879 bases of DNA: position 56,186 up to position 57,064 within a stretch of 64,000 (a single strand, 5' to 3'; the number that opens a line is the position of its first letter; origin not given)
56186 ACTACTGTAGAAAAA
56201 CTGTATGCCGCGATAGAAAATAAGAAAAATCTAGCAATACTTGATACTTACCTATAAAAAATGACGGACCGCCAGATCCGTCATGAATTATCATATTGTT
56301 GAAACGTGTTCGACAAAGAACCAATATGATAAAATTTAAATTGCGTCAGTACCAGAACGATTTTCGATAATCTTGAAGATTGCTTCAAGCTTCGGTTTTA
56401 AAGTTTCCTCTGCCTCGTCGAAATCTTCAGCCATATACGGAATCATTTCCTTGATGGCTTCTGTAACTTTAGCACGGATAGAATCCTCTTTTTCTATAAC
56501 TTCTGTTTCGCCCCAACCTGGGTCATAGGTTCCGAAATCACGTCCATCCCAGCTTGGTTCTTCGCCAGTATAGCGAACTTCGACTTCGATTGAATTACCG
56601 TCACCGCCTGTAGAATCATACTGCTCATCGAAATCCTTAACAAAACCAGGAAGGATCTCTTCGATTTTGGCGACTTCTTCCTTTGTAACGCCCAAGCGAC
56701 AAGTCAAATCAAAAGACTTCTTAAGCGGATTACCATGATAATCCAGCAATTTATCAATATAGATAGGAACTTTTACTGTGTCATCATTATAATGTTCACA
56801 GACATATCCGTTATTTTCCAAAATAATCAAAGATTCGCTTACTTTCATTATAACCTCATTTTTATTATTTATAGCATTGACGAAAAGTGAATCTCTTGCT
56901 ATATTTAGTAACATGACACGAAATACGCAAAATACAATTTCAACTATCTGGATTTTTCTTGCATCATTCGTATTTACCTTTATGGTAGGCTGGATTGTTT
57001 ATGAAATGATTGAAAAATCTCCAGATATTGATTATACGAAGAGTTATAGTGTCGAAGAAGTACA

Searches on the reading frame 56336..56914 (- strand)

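Call 55: search_protein_families(library=pfam, proteins=[window:56336-56914:-], max_evalue=0.01)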
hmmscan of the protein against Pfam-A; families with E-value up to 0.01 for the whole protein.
window:56336-56914:- (192 aa): 0 families

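Call 59: search_protein_families(library=padloc, proteins=[window:56336-56911:-], max_evalue=1)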
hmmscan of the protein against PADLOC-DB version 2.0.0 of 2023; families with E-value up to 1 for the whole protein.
window:56336-56911:- (191 aa): 2 families
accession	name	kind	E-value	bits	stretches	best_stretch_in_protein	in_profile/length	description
PDLC03452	REase_II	-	0.017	13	1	91-168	137-214/216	Type II restriction enzyme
PDLC02333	AbiTi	-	0.039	12.2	1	147-188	39-80/114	AbiTi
